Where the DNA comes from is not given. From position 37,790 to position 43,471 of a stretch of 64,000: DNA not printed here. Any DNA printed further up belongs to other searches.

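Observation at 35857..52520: A roughly 16.6 kb single-strand envelope supercluster links polysaccharide genes, a C25/PorU-like T9SS peptidase and an OMP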

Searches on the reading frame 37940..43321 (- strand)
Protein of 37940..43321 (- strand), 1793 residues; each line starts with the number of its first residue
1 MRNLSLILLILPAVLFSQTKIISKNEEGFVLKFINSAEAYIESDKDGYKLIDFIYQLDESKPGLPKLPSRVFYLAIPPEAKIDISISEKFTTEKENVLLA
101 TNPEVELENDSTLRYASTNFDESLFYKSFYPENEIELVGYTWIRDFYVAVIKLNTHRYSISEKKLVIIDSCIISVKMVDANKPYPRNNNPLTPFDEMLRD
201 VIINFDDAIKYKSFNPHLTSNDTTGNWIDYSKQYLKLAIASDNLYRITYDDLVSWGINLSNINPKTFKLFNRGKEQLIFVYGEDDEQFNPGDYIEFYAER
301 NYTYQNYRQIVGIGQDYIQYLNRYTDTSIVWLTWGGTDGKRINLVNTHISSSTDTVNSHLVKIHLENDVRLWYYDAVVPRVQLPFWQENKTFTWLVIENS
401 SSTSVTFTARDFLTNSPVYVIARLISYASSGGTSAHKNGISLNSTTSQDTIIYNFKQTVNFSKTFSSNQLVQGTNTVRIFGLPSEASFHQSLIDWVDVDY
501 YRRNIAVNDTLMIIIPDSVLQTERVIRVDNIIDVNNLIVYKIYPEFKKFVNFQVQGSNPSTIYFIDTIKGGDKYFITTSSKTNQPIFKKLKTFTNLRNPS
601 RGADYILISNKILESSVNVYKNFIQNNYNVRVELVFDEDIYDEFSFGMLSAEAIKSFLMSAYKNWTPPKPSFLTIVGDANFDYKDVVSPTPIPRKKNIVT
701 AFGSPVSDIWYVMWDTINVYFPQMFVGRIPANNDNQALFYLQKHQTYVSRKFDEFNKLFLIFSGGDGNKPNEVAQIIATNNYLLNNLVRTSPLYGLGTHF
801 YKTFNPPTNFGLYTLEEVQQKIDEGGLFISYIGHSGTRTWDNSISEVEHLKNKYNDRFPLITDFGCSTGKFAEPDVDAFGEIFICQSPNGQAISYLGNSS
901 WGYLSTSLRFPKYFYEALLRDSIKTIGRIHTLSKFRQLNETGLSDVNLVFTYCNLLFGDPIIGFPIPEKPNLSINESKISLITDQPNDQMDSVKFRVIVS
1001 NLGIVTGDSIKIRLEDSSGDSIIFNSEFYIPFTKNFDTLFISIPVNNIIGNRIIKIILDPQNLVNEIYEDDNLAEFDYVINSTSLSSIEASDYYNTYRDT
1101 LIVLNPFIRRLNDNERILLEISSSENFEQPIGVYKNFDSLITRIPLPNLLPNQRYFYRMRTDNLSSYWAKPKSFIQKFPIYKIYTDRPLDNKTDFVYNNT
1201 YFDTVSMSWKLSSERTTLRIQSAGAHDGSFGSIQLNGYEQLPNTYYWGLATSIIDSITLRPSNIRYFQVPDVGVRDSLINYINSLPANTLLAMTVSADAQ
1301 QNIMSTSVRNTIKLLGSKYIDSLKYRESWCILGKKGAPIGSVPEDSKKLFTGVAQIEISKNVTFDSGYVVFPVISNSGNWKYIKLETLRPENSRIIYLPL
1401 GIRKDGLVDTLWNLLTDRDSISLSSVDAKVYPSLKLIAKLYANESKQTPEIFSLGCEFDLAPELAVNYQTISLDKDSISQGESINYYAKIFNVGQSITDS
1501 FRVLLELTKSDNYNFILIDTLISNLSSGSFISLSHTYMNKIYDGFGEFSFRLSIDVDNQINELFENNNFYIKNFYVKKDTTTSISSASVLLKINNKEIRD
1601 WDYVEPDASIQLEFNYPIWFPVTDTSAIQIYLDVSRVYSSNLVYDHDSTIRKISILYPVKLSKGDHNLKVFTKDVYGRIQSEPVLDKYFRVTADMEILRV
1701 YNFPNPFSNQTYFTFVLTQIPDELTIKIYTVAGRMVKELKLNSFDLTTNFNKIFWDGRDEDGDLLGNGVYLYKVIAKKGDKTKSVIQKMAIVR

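Call 4: search_protein_families(library=pfam, proteins=[window:37940-43321:-], max_evalue=0.01)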
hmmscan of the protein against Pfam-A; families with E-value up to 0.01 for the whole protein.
window:37940-43321:- (1793 aa): 7 families
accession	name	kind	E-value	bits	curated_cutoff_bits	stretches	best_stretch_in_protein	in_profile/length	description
PF01364.23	Peptidase_C25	-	2.9e-52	178.6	23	1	605-961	1-371/374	Peptidase family C25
PF15711.10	ILEI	-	1.1e-14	55.2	27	1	1251-1337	5-90/90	Interleukin-like EMT inducer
PF08126.16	Propeptide_C25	-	6e-10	39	22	1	59-210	54-202/205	Propeptide_C25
PF07705.17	CARDB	-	1.5e-08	35.2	22.7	1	1462-1570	2-99/101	CARDB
PF13860.13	FlgD_ig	-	2.9e-05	24.4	27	1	1712-1779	11-78/79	FlgD Ig-like domain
PF18962.6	Por_Secre_tail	-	0.002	18.8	27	1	1703-1785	2-73/75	Secretion system C-terminal sorting domain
PF16656.11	Pur_ac_phosph_N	-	0.0048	17.9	30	0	1136-1174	55-91/93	Purple acid Phosphatase, N-terminal domain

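Call 5: search_protein_families(library=ncbifam, proteins=[window:37940-43321:-], max_evalue=0.01)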
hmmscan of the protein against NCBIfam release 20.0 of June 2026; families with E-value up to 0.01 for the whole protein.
window:37940-43321:- (1793 aa): 6 families
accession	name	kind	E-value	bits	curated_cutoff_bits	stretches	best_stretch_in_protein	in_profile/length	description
NF052324.1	PorU_rel_Nterm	equivalog_domain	2.1e-110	370.3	450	2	221-1072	19-879/879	putative type IX secretion system sortase PorU2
NF033707.1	T9SS_sortase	equivalog_domain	1.2e-76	258.2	420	2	231-977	4-744/1095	type IX secretion system sortase PorU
TIGR04183.1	Por_Secre_tail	domain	4.1e-08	33.1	23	1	1703-1786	2-70/72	T9SS type A sorting domain-containing protein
NF005176.1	PRK06655.1-1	equivalog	7.6e-05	22.7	230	1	1710-1790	85-164/197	flagellar hook assembly protein FlgD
NF009452.0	PRK12812.1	equivalog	0.00012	21.4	258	1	1723-1784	152-216/289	flagellar basal body rod modification protein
NF009276.0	PRK12633.1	equivalog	0.00083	19.1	383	1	1722-1783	129-188/234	flagellar basal body rod modification protein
